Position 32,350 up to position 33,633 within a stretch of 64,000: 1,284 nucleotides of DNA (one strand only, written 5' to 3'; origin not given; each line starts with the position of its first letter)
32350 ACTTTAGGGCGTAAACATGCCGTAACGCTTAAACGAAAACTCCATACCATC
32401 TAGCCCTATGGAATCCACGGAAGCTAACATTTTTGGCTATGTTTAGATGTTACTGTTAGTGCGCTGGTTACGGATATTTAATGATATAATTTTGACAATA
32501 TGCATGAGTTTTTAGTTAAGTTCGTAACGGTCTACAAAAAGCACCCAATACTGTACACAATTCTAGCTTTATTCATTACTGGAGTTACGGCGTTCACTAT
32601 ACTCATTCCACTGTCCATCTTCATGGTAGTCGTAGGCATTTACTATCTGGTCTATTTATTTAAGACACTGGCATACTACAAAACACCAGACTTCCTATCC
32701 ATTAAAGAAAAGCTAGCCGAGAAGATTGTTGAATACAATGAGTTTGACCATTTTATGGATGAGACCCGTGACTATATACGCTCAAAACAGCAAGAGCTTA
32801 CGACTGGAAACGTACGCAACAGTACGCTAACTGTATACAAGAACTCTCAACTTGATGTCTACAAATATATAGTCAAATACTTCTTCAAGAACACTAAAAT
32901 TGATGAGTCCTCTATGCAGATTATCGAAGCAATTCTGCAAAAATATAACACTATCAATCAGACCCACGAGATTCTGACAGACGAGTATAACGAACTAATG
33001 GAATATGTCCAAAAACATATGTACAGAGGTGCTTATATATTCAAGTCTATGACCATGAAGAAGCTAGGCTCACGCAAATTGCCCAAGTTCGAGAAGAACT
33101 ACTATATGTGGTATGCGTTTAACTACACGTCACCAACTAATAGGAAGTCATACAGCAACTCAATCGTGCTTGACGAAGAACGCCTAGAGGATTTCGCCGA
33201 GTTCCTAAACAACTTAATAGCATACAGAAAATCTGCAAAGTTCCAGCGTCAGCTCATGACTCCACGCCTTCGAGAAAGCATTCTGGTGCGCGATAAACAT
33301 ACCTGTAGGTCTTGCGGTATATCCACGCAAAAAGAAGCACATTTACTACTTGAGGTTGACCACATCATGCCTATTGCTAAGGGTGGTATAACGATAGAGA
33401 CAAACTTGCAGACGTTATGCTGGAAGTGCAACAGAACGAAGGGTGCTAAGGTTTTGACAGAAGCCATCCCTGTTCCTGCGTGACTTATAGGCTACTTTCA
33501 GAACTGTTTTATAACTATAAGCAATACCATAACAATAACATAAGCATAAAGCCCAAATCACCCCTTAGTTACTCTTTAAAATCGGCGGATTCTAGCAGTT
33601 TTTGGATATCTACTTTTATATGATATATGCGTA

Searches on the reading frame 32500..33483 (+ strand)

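Call 8: search_protein_families(library=pfam, proteins=[window:32500-33483:+], max_evalue=0.01)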
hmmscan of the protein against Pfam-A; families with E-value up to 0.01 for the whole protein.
window:32500-33483:+ (327 aa): 4 families
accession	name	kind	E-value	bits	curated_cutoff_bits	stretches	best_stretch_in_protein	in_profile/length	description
PF01844.29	HNH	-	2.4e-12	47.2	21.4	1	269-316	1-46/47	HNH endonuclease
PF14279.12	HNH_5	-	1.6e-10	41.2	27.5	1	269-321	1-50/56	HNH endonuclease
PF02945.21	Endonuclease_7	-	0.003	17.9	23.6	0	253-316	10-65/82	Recombination endonuclease VII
PF14735.11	HAUS4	-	0.0044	17.1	25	1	112-172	165-225/235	HAUS augmin-like complex subunit 4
